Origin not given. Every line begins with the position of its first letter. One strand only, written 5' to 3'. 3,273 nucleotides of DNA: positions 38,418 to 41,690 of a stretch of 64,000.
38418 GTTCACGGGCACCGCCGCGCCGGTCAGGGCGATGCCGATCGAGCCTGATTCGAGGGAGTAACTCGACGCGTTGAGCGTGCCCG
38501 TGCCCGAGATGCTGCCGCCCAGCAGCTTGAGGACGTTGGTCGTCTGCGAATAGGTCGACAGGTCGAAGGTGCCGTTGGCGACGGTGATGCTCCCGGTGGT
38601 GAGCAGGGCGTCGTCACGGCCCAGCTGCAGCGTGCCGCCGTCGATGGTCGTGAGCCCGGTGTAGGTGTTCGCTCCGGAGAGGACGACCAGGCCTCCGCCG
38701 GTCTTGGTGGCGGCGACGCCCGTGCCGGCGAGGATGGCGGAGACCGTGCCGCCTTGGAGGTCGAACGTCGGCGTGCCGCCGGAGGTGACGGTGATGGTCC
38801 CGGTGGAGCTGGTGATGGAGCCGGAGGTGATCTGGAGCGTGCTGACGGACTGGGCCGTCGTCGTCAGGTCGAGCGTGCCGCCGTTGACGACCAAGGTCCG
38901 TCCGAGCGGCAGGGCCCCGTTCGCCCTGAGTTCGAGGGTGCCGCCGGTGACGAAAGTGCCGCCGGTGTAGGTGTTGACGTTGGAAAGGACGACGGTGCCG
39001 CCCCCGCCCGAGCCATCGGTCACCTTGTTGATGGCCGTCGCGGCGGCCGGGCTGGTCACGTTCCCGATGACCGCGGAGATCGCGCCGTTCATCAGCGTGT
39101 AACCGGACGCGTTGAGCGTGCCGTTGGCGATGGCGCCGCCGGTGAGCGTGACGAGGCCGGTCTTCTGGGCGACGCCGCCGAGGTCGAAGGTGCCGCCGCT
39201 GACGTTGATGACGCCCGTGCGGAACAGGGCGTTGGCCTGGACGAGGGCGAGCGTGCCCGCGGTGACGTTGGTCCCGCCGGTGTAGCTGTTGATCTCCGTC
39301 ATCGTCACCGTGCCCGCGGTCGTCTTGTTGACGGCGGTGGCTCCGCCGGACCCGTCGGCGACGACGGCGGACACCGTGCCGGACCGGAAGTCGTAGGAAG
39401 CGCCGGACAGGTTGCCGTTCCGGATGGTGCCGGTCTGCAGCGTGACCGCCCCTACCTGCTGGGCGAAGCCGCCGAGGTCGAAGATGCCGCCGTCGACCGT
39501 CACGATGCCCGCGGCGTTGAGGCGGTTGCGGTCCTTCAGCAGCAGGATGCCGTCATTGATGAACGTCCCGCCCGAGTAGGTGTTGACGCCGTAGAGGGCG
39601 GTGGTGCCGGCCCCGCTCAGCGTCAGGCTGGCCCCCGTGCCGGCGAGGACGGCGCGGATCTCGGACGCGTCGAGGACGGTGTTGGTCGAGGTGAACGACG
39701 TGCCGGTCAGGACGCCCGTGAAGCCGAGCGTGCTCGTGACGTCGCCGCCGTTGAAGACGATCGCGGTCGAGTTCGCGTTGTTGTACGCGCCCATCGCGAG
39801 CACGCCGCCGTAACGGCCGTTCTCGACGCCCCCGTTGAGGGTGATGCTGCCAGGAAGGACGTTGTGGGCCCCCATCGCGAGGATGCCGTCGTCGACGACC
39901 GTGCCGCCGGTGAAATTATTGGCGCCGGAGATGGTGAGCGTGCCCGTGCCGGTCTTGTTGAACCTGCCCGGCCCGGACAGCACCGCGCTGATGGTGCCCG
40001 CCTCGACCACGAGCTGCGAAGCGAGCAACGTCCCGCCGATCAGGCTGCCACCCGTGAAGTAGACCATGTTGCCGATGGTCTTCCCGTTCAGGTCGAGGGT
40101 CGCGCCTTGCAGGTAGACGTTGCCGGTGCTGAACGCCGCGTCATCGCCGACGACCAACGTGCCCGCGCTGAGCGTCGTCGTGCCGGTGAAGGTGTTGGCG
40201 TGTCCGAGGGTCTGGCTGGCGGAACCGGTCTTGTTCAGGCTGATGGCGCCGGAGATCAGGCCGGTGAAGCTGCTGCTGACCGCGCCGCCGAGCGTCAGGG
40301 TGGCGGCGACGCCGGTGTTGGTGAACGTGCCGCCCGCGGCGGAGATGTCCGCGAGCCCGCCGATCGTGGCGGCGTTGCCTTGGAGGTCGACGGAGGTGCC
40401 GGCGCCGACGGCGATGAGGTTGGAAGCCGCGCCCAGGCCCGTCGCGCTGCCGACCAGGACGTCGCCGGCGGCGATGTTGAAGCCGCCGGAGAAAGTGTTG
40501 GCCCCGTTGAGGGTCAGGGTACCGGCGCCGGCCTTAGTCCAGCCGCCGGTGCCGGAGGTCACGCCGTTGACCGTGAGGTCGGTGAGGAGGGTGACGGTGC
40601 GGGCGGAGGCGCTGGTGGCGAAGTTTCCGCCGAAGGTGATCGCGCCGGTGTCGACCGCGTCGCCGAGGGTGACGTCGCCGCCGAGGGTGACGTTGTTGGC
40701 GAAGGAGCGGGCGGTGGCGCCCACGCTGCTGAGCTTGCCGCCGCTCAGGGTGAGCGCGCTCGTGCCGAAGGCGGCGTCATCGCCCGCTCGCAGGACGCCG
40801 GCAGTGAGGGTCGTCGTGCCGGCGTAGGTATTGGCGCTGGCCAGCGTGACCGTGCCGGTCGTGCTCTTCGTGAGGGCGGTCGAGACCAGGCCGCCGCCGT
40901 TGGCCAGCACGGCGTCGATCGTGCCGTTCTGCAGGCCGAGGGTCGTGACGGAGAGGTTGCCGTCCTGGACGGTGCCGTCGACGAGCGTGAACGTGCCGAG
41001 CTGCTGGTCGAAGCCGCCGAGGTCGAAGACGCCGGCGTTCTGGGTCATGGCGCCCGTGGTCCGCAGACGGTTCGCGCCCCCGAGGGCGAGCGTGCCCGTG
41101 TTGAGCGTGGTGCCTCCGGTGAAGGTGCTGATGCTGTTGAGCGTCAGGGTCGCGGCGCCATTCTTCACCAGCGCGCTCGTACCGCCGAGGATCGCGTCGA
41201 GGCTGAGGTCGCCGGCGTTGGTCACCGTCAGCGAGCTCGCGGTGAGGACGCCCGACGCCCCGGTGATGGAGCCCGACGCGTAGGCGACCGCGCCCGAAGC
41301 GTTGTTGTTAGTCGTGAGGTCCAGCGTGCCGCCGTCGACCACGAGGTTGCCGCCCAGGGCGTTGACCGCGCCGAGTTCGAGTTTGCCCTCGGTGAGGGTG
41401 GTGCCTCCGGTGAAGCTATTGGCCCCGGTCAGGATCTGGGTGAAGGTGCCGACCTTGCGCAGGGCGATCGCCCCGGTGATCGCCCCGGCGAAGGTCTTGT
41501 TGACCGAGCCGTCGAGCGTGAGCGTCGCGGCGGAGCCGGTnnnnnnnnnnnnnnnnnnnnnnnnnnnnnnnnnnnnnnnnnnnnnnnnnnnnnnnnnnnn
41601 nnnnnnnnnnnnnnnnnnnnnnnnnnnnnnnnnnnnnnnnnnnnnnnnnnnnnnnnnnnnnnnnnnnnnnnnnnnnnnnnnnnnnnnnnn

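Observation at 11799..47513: One 35.7-kb ORF encodes an 11,904-aa classical autotransporter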

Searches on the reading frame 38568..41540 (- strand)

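Call 8: search_protein_families(library=pfam, proteins=[window:38568-41540:-], max_evalue=0.01)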
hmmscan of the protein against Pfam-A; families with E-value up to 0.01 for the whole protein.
window:38568-41540:- (991 aa): 1 family
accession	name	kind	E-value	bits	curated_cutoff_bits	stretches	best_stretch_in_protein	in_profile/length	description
PF12951.13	PATR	-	7.3e-47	157.5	27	10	528-555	2-29/30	Passenger-associated-transport-repeat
